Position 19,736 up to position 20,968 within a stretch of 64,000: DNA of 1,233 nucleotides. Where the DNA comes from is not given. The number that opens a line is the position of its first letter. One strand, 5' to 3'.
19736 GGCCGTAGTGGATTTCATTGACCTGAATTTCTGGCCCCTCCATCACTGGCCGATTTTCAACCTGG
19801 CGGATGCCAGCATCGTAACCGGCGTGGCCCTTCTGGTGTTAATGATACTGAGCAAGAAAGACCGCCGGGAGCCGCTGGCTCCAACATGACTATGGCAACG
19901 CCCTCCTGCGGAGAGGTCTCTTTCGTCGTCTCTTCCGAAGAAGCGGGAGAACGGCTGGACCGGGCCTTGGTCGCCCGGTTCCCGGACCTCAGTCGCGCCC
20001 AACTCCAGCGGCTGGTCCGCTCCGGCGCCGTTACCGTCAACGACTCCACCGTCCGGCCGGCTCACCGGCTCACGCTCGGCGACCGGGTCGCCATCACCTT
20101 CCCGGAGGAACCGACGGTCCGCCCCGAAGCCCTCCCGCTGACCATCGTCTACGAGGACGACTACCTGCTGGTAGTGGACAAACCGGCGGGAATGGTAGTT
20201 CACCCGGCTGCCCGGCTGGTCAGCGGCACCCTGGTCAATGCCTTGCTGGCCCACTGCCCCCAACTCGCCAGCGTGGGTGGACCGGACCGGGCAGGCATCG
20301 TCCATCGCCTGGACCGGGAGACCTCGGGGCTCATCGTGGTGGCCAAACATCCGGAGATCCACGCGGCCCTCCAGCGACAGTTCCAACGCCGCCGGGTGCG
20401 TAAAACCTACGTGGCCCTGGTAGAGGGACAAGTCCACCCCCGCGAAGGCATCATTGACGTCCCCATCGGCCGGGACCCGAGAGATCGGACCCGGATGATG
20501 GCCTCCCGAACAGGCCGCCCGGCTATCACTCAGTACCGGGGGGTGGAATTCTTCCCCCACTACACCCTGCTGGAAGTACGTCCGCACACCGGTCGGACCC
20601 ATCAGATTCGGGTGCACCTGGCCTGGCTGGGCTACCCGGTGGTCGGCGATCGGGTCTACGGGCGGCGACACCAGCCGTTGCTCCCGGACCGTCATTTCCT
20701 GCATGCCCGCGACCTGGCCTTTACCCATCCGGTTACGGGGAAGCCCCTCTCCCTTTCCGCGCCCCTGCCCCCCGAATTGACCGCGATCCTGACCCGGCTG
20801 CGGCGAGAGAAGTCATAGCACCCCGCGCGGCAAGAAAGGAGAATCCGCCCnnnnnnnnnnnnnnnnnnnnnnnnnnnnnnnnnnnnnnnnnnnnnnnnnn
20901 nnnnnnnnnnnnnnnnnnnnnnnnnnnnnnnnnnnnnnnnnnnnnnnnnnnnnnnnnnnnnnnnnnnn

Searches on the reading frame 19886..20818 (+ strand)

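Call 40: search_protein_families(library=pfam, proteins=[window:19886-20818:+], max_evalue=0.00001)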
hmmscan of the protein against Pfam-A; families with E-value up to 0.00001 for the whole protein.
window:19886-20818:+ (310 aa): 2 families
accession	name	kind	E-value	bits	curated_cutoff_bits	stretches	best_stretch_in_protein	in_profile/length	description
PF00849.27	PseudoU_synth_2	-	2.8e-37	128.7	26.8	1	93-246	1-151/152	RNA pseudouridylate synthase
PF01479.30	S4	-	1.3e-09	38.1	22.8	1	22-68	1-48/48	S4 domain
